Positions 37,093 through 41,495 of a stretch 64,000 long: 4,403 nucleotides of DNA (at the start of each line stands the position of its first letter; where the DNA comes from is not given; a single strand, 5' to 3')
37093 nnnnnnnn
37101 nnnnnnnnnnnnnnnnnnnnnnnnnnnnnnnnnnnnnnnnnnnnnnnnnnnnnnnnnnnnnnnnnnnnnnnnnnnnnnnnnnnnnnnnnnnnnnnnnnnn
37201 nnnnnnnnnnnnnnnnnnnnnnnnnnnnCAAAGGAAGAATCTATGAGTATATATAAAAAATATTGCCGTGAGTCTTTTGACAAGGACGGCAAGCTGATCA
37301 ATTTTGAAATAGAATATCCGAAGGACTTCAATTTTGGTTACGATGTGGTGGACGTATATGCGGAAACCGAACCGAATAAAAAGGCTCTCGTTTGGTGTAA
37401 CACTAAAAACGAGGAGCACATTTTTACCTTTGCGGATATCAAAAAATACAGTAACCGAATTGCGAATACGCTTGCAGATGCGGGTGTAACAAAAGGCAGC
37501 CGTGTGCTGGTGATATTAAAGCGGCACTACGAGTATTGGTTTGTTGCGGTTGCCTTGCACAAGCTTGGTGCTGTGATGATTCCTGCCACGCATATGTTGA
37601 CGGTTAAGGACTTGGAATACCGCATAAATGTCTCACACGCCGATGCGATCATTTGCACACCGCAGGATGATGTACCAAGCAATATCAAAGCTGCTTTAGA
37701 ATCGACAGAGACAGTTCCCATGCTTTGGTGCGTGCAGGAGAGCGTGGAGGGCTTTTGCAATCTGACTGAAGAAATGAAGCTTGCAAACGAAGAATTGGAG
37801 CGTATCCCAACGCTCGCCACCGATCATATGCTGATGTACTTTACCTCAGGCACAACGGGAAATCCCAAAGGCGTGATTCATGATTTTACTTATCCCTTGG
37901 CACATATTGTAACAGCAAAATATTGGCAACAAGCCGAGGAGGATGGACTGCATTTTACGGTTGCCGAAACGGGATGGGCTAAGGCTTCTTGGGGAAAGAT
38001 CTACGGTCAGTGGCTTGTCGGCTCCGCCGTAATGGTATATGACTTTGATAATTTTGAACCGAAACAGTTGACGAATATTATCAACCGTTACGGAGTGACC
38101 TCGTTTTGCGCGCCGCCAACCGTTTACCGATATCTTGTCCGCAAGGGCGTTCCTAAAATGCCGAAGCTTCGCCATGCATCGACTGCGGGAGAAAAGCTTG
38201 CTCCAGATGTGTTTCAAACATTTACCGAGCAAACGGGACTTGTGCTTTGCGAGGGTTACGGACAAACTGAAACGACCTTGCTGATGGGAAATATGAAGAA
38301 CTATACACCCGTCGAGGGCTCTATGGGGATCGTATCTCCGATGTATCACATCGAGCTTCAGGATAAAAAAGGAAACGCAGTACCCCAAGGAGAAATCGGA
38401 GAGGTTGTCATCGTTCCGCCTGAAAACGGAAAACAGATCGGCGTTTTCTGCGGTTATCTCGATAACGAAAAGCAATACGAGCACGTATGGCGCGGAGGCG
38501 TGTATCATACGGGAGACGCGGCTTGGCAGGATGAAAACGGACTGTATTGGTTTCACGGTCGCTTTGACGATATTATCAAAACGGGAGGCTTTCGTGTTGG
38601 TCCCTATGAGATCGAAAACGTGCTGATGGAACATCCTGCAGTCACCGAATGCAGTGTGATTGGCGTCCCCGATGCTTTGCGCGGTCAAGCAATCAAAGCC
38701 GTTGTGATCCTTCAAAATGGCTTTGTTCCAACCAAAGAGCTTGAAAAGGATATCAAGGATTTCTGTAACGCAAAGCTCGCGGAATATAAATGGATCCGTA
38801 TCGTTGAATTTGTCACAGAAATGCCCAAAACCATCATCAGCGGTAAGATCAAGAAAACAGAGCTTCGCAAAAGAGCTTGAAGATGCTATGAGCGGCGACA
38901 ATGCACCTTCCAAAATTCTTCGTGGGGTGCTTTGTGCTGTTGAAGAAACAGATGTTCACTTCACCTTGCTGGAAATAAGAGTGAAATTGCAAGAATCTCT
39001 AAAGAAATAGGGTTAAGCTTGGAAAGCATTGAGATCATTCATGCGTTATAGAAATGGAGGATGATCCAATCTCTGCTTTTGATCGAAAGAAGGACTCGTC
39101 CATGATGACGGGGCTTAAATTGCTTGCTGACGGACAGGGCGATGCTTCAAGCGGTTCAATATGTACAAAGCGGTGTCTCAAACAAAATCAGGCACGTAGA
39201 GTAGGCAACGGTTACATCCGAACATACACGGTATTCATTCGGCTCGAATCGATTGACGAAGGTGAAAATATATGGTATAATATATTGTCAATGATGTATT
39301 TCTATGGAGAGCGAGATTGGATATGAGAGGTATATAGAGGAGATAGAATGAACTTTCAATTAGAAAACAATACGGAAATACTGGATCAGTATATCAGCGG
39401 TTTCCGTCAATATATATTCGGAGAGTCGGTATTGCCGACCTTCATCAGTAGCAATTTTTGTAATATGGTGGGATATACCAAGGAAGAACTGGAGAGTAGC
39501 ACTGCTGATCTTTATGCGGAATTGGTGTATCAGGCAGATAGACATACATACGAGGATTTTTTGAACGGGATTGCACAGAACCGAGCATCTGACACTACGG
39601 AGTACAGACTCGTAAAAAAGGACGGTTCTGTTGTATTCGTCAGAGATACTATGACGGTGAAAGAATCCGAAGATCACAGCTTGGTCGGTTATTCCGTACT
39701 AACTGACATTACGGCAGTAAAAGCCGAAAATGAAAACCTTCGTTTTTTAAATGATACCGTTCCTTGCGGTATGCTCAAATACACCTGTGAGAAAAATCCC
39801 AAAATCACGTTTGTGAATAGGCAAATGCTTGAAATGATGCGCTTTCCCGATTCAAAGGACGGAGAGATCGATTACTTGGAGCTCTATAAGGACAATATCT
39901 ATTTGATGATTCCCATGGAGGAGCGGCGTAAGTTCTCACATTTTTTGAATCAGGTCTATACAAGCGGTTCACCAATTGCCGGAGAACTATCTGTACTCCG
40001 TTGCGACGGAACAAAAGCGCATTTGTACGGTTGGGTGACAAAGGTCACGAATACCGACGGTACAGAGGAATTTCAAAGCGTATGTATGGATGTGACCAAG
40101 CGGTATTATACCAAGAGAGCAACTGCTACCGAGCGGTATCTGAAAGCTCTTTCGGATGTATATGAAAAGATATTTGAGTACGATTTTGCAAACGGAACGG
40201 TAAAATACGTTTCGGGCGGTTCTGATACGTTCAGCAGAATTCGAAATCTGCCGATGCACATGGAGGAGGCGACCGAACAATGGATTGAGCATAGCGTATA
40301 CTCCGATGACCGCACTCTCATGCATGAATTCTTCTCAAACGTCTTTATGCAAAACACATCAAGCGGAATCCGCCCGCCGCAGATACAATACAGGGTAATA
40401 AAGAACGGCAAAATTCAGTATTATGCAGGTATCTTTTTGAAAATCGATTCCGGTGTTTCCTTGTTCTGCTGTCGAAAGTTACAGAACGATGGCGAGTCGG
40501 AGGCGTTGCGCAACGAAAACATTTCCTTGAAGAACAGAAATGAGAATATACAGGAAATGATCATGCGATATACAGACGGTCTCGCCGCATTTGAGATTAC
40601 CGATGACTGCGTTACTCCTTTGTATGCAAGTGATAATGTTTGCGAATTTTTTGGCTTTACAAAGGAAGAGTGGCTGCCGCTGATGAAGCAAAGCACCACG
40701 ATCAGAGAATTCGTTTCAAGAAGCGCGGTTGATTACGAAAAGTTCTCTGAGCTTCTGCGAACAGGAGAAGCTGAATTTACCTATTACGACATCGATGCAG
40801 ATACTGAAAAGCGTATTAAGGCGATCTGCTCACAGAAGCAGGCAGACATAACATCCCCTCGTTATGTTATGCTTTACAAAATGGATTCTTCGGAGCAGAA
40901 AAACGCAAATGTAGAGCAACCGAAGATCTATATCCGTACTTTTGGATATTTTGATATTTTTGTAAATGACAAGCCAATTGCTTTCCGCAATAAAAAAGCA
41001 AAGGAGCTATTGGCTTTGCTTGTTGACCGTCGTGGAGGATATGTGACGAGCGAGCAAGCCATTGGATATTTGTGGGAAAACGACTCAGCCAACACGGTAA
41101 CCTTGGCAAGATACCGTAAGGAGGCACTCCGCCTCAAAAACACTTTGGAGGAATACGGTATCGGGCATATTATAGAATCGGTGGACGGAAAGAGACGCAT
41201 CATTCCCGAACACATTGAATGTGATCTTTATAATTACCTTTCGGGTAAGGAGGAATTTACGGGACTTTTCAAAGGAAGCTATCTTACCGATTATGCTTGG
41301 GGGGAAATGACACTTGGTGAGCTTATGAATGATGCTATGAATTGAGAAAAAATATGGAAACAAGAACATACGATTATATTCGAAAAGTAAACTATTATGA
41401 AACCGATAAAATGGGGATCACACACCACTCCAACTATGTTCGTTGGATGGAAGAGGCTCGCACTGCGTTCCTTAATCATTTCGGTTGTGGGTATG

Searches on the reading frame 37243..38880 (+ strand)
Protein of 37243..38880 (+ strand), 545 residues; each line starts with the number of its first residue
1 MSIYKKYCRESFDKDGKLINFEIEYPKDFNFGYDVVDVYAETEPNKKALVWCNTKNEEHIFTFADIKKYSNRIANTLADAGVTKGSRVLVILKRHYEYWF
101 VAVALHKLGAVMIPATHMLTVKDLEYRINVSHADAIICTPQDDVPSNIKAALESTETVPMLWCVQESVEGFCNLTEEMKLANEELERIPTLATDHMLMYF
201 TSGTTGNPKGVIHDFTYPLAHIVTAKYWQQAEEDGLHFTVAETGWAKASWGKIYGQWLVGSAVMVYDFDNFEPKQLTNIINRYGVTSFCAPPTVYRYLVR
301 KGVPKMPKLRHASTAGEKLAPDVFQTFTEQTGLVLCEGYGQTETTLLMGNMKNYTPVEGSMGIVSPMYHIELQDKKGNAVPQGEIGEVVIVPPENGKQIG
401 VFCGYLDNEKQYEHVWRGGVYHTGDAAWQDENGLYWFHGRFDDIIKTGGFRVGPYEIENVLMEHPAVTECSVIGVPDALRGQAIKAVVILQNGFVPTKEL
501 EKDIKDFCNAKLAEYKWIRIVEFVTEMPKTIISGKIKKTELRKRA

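Call 9: search_protein_families(library=pfam, proteins=[window:37243-38880:+])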
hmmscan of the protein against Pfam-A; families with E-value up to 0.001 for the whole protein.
window:37243-38880:+ (545 aa): 2 families
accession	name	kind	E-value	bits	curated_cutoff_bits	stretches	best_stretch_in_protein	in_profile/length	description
PF00501.34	AMP-binding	-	5.5e-58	197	29.9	1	39-393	4-377/384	AMP-binding enzyme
PF13193.12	AMP-binding_C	-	2e-21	77.1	24.5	1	456-530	1-72/76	AMP-binding enzyme C-terminal domain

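Call 70: search_protein_families(library=ncbifam, proteins=[window:37243-38880:+], max_evalue=0.01)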
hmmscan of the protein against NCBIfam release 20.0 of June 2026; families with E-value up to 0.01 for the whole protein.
window:37243-38880:+ (545 aa): 102 families (the best 25 are shown)
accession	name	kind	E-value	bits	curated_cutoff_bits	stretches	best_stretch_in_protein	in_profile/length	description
NF047394.1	AcylCoAsynMbcS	equivalog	2.9e-121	405.6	850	1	25-544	8-519/525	acyl-CoA synthetase MbcS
NF003313.0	PRK04319.1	equivalog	1.6e-103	346.9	729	1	8-542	22-558/574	acetate--CoA ligase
NF004837.0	PRK06187.1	subfamily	1e-85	288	476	1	34-544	12-521/531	long-chain-fatty-acid--CoA ligase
TIGR02188.1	Ac_CoA_lig_AcsA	equivalog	5.8e-69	233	724.95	1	29-543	56-603/629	acetate--CoA ligase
NF001208.0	PRK00174.1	subfamily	1.2e-67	228.7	657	1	28-543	76-618/649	acetate--CoA ligase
NF006182.0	PRK08316.1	subfamily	6.7e-64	216.2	663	1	39-544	20-516/523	fatty acyl-CoA synthetase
NF006181.0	PRK08314.1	subfamily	2.4e-62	210.9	705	2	184-542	195-551/563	long-chain-fatty-acid--CoA ligase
TIGR02262.1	benz_CoA_lig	subfamily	1.2e-61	209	375.25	1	28-543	2-507/508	benzoate-CoA ligase family protein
NF004808.0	PRK06155.1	equivalog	2.4e-61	207.7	722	1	56-544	42-521/542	ATP-dependent acyl-CoA ligase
NF005947.1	PRK08008.1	equivalog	2.1e-59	201.5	651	1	37-541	14-517/518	crotonobetaine/carnitine-CoA ligase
NF005702.0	PRK07514.1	subfamily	1e-57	195.7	558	1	43-544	13-499/506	malonyl-CoA synthase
NF052269.1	Staph_lig_FadD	equivalog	7.5e-55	186.2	650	1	33-543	3-491/499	long-chain-fatty-acid--CoA ligase FadD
NF005676.0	PRK07470.1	equivalog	6.7e-54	183.4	774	1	40-543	30-527/544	acyl-CoA synthetase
NF005857.1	PRK07786.1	exception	5.6e-53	180.2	733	1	59-544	33-511/513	fatty-acid--CoA ligase FadD5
NF053567.1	HBDA_AROS1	equivalog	2.8e-52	177.8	1000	1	58-543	37-517/523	3-hydroxybenzoate--CoA ligase HbdA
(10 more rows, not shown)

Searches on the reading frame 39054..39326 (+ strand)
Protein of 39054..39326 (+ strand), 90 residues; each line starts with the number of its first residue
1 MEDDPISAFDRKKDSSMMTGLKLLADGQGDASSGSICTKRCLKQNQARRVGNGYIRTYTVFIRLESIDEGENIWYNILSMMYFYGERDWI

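Call 9: search_protein_families(library=pfam, proteins=[window:39054-39326:+])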
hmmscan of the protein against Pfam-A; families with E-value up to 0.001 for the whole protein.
window:39054-39326:+ (90 aa): 0 families

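Call 12: search_protein_families(library=pfam, proteins=[window:39054-39326:+], max_evalue=10)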
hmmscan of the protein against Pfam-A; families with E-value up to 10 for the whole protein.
window:39054-39326:+ (90 aa): 1 family
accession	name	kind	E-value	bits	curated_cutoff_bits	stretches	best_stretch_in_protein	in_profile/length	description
PF02504.20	FA_synthesis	-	0.041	13.4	29.1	1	1-31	67-97/324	Fatty acid synthesis protein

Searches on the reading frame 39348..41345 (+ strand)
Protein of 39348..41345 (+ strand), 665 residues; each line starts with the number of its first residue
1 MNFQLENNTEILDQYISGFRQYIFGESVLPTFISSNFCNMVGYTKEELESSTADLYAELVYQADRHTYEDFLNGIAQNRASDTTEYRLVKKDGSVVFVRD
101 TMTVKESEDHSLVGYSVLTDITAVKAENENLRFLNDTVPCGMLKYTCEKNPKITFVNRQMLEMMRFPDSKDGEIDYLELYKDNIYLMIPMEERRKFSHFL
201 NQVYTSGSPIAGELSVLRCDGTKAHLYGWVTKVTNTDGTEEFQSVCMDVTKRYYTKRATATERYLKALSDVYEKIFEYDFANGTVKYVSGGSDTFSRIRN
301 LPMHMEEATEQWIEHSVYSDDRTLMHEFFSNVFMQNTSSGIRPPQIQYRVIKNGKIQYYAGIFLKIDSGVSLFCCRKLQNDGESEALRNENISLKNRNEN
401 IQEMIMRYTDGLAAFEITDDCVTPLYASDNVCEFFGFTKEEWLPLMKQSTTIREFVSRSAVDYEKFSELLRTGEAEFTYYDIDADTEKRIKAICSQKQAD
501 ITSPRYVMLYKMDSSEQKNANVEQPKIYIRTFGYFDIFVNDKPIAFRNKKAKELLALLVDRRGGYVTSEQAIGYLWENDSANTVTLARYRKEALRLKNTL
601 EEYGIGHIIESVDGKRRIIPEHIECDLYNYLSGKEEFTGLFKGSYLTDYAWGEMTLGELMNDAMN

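Call 9: search_protein_families(library=pfam, proteins=[window:39348-41345:+])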
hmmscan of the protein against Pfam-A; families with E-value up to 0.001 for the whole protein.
window:39348-41345:+ (665 aa): 3 families
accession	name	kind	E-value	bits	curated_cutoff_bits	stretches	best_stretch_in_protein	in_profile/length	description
PF08447.18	PAS_3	-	2.8e-16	60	25.6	1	31-112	2-82/89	PAS fold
PF13426.13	PAS_9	-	4.5e-13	49.8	27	1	32-123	15-103/103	PAS domain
PF00989.32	PAS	-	1e-07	32.4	22.6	0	32-115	25-106/113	PAS fold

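Call 12: search_protein_families(library=pfam, proteins=[window:39348-41345:+], max_evalue=10)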
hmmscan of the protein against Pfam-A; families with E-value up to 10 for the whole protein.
window:39348-41345:+ (665 aa): 6 families
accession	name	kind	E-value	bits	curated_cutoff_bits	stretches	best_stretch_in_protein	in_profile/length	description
PF08447.18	PAS_3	-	2.8e-16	60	25.6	2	31-112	2-82/89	PAS fold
PF13426.13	PAS_9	-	4.5e-13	49.8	27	3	32-123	15-103/103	PAS domain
PF00989.32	PAS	-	1e-07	32.4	22.6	2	32-115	25-106/113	PAS fold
PF13188.13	PAS_8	-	0.0089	16.4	21.8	1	136-172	8-44/65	PAS domain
PF00486.34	Trans_reg_C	-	0.038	14.5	26.2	1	549-586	8-46/77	Transcriptional regulatory protein, C terminal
PF07989.16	Cnn_1N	-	0.14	12.8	28.5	1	381-412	35-66/74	Centrosomin N-terminal motif 1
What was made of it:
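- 40920..41345 (+): C-terminal DNA-binding module of the regulator: an OmpR/SARP-type winged helix plus a short helical tail. Pfam Trans_reg_C scores only E=0.038 (call 12).
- On OmpR/PhoB response regulators: The Pfam score is 14.5 bits against a cut-off of 26.2 (call 12).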

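Call 21: find_homologous_proteins(query=window:39348-41345:+, max_evalue=0.00001)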
Query window:39348-41345:+ (665 aa): 1036 proteins with E <= 0.00001 among 8000 candidates; the best 120 are listed.
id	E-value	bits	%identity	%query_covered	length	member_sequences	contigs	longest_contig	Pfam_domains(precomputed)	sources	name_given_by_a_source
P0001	0.0e+0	1399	91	100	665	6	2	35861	PF08447.19,PF13426.14,PF00989.32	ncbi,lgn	-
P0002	0.0e+0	1170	75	100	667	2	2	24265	PF08447.19,PF13426.14,PF00989.32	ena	-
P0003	0.0e+0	1162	75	100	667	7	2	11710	PF08447.19,PF13426.14,PF00989.32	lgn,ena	-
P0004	0.0e+0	1159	75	100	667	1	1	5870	PF08447.19,PF13426.14,PF00989.32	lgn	-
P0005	0.0e+0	1152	75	99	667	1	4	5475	PF08447.19,PF13426.14,PF00989.32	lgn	-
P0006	0.0e+0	1150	75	100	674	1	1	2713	PF08447.19,PF13426.14,PF00989.32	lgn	-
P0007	0.0e+0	1137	74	99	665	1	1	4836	PF08447.19,PF13426.14,PF00989.32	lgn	-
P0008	0.0e+0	1126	73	99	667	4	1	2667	PF08447.19,PF13426.14,PF00989.32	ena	-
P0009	0.0e+0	1120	72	100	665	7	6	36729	PF08447.19,PF13426.14,PF00989.32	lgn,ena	-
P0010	0.0e+0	1118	72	100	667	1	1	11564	PF08447.19,PF13426.14,PF00989.32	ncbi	-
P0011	0.0e+0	1106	72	100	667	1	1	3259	PF08447.19,PF13426.14,PF00989.32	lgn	-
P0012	0.0e+0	1102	73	98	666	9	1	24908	PF08447.19,PF13426.14,PF00989.32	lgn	-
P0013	0.0e+0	1099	70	99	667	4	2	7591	PF08447.19,PF13426.14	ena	-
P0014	0.0e+0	1095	70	100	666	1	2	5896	PF08447.19,PF13426.14,PF08448.17,PF00989.32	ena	-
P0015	0.0e+0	1093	70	100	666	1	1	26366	PF08447.19,PF13426.14,PF00989.32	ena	-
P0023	0.0e+0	1024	66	100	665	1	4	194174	PF08447.19,PF13426.14,PF00989.32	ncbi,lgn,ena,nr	ncbi:MAG: PAS domain-containing protein [Clostridia bacterium]|nr:PAS domain-containing protein [Clo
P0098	7.3e-263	892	58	99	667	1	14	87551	PF08447.19,PF13426.14,PF00989.32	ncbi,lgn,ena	-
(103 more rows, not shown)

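Call 22: find_encoding_contigs(protein=P0098, flank=10000, max_places=2)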
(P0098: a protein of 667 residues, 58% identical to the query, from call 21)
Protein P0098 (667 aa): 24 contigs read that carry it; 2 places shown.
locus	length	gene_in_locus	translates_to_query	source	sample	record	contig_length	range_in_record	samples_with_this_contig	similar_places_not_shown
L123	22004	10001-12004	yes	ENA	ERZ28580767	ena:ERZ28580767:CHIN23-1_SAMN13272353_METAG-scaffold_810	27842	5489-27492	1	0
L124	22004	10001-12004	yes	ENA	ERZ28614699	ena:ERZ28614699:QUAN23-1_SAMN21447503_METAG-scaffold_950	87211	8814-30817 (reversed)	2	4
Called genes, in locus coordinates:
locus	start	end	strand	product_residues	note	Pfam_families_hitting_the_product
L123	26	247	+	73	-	PF00550:PP-binding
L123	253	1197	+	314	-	PF00478:IMPDH (faint), PF03060:NMO, PF01180:DHO_dh (weak)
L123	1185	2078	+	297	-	PF00698:Acyl_transf_1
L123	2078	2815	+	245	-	PF00106:adh_short, PF08659:KR, PF13561:adh_short_C2, PF23441:SDR (weak)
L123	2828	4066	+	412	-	PF00109:ketoacyl-synt, PF02801:Ketoacyl-synt_C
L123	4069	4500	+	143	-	PF25984:BSH_YknX (faint), PF00364:Biotin_lipoyl, PF25919:BSH_CusB (weak)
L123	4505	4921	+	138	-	PF22817:ApeP-like (weak), PF07977:FabA, PF22818:ApeI-like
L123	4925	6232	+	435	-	PF00289:Biotin_carb_N, PF02222:ATP-grasp, PF02786:CPSase_L_D2, PF07478:Dala_Dala_lig_C, PF02785:Biotin_carb_C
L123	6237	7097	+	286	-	PF01039:Carboxyl_trans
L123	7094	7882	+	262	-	PF03255:ACCA, PF01039:Carboxyl_trans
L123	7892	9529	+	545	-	PF00501:AMP-binding, PF13193:AMP-binding_C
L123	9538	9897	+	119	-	PF01648:ACPS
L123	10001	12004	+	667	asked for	PF13426:PAS_9 (weak), PF00989:PAS (faint), PF08447:PAS_3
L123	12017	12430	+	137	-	PF13279:4HBT_2, PF03061:4HBT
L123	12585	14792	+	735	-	PF01061:ABC2_membrane (faint), PF12051:DUF3533 (weak), PF12698:ABC2_membrane_3, PF07889:DUF1664 (faint), PF04108:ATG17_like, PF12698:ABC2_membrane_3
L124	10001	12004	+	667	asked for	PF13426:PAS_9 (weak), PF00989:PAS (faint), PF08447:PAS_3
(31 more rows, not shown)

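Call 23: find_encoding_contigs(protein=P0023, flank=10000, max_places=2)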
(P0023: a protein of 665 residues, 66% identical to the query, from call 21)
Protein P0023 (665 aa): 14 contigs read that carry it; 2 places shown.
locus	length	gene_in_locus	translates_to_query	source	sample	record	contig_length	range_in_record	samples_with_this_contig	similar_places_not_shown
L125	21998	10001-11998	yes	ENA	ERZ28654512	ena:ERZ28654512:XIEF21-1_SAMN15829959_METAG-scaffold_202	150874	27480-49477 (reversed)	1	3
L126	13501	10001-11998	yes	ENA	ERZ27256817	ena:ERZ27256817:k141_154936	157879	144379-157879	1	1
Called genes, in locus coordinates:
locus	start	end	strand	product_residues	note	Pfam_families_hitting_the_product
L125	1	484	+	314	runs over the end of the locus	PF00478:IMPDH (weak), PF03060:NMO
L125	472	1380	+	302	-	PF00698:Acyl_transf_1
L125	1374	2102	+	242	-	PF00106:adh_short, PF08659:KR, PF23441:SDR (weak), PF13561:adh_short_C2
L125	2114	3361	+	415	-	PF00109:ketoacyl-synt, PF02801:Ketoacyl-synt_C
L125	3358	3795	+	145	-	PF25984:BSH_YknX (faint), PF00364:Biotin_lipoyl, PF25919:BSH_CusB (weak)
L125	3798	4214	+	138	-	PF22817:ApeP-like (weak), PF07977:FabA, PF22818:ApeI-like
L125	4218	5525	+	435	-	PF00289:Biotin_carb_N, PF02222:ATP-grasp, PF02786:CPSase_L_D2, PF07478:Dala_Dala_lig_C, PF02785:Biotin_carb_C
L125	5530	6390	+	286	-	PF01039:Carboxyl_trans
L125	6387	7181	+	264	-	PF01039:Carboxyl_trans, PF03255:ACCA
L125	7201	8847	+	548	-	PF00501:AMP-binding, PF13193:AMP-binding_C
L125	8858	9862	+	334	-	PF02504:FA_synthesis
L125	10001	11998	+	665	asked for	PF00989:PAS (faint), PF08447:PAS_3, PF13426:PAS_9 (faint)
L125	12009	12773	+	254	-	PF03099:BPL_LplA_LipB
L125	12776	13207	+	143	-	PF13279:4HBT_2, PF03061:4HBT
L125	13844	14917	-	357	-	PF03033:Glyco_transf_28, PF13528:Glyco_trans_1_3 (faint), PF04101:Glyco_tran_28_C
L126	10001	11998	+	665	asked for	PF00989:PAS (faint), PF08447:PAS_3, PF13426:PAS_9 (faint)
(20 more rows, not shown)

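Call 65: predict_structure(alignment_id=A3)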
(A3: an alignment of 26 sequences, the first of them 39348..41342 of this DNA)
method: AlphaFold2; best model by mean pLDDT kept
length: 665 residues; sequences in the alignment: 26
mean_pLDDT: 71.2   pTM: 0.30
mean pLDDT of the five models: 71.2, 69.9, 68.2, 59.9, 57.2
residues with pLDDT >= 90: 53; 70-90: 362; 50-70: 152; < 50: 98
segments of 3 or more residues with pLDDT < 50: 1-6, 133-138, 257-260, 293-295, 337-339, 389-412, 511-523, 635-665
pLDDT, mean of each block of 10 residues (from residue 1): 47 81 83 88 86 85 92 90 92 90 86 89 69 49 86 86 75 65 79 82 85 78 77 86 83 53 62 82 75 52 80 86 91 64 80 81 76 80 51 38 34 60 65 66 70 72 72 66 61 57 54 35 65 69 77 83 74 73 77 86 82 76 72 49 31 34 32
secondary structure, 60 per line:
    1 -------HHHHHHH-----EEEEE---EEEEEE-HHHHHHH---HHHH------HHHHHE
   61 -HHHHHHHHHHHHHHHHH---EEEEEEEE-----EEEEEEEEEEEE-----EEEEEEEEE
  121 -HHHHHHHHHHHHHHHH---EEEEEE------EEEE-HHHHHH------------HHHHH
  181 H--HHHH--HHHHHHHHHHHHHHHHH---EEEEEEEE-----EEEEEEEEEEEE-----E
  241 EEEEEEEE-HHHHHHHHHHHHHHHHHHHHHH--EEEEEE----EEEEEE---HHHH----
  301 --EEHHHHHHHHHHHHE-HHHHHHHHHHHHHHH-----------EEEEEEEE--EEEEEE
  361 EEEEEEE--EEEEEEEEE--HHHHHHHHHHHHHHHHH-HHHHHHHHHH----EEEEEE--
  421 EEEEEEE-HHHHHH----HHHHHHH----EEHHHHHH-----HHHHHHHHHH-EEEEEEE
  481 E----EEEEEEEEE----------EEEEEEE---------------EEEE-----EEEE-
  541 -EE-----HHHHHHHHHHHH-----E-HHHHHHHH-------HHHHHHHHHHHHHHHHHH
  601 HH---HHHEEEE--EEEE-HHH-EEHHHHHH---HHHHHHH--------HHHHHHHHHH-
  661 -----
elements in order (helices of 4 or more, strands of 3 or more residues): H8-14 E20-24 E28-33 H35-41 H45-48 H55-59 H62-78 E82-89 E95-106 E112-120 H122-137 E141-146 E153-156 H158-163 H176-181 H184-187 H190-206 E210-217 E223-234 E240-248 H250-271 E274-279 E284-289 H293-296 H305-316 H319-333 E345-352 E355-367 E370-378 H381-397 H399-408 E413-418 E421-427 H429-434 H439-445 H452-457 H463-472 E474-481 E486-494 E505-511 E527-530 E536-539 H549-560 H568-575 H583-602 E609-612 E615-618 H626-631 H635-641 H650-659
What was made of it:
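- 39348..40919 (+): Sensor part of the regulator: four PAS-like domains (about aa 8-125, 138-250, 270-380, 410-512) with a long helix at 381-408. AlphaFold2 model (call 65).
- On OmpR/PhoB response regulators: The model shows four PAS-like folds (call 65).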

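Call 70: search_protein_families(library=ncbifam, proteins=[window:39348-41345:+], max_evalue=0.01)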
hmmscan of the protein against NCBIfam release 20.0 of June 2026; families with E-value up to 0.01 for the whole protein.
window:39348-41345:+ (665 aa): 4 families
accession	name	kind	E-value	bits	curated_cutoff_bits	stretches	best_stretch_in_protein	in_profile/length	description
TIGR00229.1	sensory_box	domain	4e-12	46.4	22.9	1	32-131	29-126/126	PAS domain S-box protein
NF047874.1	MASE3_PAS_HK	subfamily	3.5e-07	29.4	560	0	147-266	280-389/655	MASE3 domain-containing sensor histidine kinase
NF007298.0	PRK09776.1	equivalog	0.0002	19.3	1135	1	50-131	469-550/1111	diguanylate cyclase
NF053781.1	cdiGMPphdstlr2612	equivalog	0.0066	14.1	1600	0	46-132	497-583/1268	Tlr1612 family c-di-GMP phosphodiesterase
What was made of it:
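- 39348..40919 (+): Pfam and NCBIfam PAS hits (calls 9, 12, 70).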
